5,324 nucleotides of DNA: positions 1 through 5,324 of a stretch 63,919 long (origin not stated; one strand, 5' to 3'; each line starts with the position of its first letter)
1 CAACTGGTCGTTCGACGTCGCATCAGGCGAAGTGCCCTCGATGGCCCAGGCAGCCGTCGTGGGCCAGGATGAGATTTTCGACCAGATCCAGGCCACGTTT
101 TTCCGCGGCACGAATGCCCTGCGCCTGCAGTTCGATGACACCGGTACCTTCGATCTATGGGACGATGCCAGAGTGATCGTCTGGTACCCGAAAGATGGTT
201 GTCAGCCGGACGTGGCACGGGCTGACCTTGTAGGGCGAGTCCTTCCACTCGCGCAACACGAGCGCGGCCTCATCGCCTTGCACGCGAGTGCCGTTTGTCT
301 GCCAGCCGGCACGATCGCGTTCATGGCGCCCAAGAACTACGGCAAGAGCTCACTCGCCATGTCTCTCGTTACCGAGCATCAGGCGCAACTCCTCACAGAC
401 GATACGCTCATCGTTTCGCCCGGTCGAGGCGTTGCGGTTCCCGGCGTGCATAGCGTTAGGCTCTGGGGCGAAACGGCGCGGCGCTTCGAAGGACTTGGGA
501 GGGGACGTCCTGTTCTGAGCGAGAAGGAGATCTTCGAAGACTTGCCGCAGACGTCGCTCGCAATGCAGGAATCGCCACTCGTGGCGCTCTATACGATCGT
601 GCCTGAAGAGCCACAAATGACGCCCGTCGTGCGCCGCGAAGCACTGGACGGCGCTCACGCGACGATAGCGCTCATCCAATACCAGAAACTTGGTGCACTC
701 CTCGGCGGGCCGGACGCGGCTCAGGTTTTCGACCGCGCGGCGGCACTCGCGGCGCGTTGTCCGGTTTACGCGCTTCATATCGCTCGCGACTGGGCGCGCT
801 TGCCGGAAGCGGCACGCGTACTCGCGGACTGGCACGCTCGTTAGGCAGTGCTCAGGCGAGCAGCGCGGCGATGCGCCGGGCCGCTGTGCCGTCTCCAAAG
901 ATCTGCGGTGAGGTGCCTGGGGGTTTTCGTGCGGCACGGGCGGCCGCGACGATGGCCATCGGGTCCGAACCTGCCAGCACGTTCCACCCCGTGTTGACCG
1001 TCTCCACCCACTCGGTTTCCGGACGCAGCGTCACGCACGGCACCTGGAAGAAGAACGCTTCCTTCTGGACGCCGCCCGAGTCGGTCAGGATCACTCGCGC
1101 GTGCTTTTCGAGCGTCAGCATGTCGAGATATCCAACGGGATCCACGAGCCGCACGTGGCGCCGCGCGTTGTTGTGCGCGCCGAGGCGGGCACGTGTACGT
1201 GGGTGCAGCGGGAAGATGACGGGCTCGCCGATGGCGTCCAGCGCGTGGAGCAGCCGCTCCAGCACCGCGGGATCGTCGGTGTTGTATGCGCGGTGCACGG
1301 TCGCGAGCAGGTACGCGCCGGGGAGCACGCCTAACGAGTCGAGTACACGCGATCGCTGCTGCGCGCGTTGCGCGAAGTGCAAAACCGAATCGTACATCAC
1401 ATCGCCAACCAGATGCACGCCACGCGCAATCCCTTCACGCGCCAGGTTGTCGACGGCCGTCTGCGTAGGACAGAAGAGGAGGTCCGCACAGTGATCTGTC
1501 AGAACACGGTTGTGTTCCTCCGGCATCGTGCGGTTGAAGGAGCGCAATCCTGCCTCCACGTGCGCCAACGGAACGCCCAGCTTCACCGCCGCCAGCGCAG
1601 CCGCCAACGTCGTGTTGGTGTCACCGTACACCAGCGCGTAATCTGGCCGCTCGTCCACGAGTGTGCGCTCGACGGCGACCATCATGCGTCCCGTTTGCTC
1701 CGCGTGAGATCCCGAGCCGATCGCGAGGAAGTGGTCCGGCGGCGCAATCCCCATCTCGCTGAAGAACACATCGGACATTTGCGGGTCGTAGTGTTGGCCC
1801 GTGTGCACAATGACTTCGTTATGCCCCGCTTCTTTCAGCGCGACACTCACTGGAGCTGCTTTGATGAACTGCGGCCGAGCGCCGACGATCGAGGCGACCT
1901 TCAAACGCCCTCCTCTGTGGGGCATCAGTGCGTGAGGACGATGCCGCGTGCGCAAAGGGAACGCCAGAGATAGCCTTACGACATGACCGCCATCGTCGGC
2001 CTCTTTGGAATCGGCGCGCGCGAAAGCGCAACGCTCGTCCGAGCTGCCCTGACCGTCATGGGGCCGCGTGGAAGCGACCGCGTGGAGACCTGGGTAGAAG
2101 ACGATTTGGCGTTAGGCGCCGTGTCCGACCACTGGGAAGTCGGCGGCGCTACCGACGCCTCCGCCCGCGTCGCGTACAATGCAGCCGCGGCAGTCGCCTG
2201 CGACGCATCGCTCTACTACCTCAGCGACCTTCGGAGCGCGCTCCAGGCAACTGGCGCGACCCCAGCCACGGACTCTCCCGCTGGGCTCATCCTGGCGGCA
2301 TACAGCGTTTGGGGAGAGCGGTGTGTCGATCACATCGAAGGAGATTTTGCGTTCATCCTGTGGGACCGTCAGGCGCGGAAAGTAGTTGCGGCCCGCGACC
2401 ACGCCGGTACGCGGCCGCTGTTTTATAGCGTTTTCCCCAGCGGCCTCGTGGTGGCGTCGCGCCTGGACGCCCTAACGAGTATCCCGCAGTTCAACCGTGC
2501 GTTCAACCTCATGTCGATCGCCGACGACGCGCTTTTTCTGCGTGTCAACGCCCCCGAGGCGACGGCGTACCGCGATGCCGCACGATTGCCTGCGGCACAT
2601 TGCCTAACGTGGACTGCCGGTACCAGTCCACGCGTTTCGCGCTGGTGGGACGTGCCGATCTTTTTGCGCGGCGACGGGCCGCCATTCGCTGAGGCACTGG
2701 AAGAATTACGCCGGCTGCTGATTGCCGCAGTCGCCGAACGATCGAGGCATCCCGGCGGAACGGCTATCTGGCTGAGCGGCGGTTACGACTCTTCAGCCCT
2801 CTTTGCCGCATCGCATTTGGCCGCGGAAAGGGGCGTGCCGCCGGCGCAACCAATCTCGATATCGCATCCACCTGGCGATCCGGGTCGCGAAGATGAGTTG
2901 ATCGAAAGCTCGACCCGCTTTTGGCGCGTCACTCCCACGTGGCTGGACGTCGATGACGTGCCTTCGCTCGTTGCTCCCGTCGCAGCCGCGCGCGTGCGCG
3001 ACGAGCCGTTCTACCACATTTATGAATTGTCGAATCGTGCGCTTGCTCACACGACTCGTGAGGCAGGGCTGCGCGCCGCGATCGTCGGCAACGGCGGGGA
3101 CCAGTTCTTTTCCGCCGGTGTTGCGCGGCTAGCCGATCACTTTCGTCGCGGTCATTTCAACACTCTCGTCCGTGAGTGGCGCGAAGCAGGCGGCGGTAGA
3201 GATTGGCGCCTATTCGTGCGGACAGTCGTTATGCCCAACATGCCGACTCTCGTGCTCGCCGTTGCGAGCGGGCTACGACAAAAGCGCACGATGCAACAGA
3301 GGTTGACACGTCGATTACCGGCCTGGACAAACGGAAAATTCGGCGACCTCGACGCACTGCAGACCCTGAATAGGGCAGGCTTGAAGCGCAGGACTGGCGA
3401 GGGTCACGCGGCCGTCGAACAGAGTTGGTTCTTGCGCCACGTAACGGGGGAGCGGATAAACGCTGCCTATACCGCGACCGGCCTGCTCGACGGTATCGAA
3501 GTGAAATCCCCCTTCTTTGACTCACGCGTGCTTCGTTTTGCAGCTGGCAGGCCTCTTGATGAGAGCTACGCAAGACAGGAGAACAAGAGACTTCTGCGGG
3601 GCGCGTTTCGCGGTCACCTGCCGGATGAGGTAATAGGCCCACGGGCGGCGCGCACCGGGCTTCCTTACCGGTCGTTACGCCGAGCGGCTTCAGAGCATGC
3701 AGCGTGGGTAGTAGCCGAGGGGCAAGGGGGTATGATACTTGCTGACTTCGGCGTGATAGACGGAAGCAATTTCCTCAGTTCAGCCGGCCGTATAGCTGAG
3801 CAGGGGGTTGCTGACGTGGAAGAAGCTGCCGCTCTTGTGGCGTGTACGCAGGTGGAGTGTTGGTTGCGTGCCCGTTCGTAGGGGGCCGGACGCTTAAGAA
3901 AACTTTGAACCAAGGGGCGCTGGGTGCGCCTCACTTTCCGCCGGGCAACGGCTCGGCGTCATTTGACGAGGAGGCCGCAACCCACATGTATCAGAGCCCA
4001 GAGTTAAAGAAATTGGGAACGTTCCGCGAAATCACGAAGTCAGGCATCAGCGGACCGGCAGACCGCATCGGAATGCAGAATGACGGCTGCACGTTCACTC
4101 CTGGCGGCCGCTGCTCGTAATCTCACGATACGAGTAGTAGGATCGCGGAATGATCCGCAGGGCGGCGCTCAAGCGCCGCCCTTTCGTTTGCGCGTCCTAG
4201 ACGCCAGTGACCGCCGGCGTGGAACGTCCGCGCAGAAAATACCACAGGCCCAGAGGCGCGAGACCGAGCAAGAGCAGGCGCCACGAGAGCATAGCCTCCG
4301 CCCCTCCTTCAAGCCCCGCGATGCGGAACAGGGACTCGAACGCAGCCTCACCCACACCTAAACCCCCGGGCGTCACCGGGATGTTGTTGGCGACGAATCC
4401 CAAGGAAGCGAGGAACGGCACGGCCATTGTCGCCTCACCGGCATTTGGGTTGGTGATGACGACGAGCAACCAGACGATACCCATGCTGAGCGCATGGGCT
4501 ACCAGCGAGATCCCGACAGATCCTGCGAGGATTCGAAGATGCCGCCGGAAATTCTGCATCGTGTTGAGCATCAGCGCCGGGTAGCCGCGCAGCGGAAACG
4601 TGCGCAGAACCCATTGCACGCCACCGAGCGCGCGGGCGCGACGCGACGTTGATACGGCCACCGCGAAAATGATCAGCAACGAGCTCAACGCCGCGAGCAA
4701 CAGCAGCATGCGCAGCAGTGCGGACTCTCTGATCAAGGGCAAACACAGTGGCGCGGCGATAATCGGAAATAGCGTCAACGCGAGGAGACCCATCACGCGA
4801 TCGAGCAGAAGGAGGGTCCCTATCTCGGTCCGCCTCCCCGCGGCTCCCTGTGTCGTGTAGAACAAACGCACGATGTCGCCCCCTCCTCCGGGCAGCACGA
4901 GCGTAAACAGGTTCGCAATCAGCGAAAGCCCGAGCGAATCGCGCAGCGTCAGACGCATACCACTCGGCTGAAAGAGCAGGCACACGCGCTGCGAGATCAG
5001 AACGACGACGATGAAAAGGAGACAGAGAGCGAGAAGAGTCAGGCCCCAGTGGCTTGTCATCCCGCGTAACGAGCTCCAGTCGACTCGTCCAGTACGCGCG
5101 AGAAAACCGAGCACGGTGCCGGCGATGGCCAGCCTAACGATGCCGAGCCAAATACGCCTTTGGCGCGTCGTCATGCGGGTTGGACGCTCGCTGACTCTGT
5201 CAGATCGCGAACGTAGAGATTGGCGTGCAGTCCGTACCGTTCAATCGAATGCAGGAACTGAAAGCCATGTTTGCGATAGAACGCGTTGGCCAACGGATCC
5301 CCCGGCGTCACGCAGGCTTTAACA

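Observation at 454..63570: Hyper-abundant non-palindromic octamer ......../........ scattered through genes and spacers (uptake-sequence or HIP1-like behaviour)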

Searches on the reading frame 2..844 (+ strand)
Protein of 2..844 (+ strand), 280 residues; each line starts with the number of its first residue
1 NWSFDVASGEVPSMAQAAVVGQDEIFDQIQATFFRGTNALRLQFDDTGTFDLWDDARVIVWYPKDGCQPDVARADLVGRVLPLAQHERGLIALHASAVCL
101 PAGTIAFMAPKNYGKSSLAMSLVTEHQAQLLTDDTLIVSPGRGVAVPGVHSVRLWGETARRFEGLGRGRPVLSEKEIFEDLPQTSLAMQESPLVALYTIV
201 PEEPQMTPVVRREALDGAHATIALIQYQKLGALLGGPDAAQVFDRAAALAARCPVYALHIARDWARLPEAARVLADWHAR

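Call 14: search_protein_families(library=pfam, max_evalue=0.01, proteins=[window:2-844:+])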
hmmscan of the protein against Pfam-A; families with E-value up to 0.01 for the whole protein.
window:2-844:+ (280 aa): 0 families

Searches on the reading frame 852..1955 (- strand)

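Call 9: search_protein_families(library=pfam, proteins=[window:852-1955:-])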
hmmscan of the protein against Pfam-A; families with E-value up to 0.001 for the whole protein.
window:852-1955:- (367 aa): 1 family
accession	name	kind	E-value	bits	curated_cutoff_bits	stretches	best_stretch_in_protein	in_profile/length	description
PF02350.25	Epimerase_2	-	1.8e-108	362.9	30.6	1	41-366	4-346/347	UDP-N-acetylglucosamine 2-epimerase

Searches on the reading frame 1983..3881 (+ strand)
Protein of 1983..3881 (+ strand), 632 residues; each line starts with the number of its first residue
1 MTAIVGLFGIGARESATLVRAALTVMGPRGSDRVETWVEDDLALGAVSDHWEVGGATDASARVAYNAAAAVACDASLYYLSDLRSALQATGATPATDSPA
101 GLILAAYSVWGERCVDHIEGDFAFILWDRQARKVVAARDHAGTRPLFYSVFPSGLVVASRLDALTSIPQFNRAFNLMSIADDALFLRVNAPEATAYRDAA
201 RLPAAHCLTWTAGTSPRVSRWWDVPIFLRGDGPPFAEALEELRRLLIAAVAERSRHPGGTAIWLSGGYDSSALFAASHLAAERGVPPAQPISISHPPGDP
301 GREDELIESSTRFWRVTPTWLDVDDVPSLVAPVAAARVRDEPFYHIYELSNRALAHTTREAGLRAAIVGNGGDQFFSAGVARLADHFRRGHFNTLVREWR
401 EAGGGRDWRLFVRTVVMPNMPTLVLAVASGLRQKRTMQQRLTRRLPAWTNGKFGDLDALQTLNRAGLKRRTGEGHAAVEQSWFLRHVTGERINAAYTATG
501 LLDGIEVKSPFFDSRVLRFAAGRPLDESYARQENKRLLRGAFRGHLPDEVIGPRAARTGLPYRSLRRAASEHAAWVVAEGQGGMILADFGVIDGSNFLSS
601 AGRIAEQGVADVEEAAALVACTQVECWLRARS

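Call 6: search_protein_families(library=pfam, proteins=[window:1983-3881:+])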
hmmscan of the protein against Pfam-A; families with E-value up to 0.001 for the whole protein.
window:1983-3881:+ (632 aa): 4 families
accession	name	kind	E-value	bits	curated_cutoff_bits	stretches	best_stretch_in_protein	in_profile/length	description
PF00733.27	Asn_synthase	-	2.2e-22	80.6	21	1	241-597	1-324/354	Asparagine synthase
PF13537.11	GATase_7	-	2.1e-21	76.6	25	1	68-165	23-122/123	Glutamine amidotransferase domain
PF13522.11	GATase_6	-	2.8e-15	57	27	1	36-159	6-129/130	Glutamine amidotransferase domain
PF12481.13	DUF3700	-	1.2e-06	28.6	27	1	112-159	123-170/228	Aluminium induced protein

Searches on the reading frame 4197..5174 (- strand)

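Call 9: search_protein_families(library=pfam, proteins=[window:4197-5174:-])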
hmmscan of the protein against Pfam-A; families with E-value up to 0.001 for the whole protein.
window:4197-5174:- (325 aa): 1 family
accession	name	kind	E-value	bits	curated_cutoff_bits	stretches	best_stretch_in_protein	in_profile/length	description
PF03706.18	LPG_synthase_TM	-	2.5e-28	99.9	33.4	1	12-301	2-293/302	Lysylphosphatidylglycerol synthase TM region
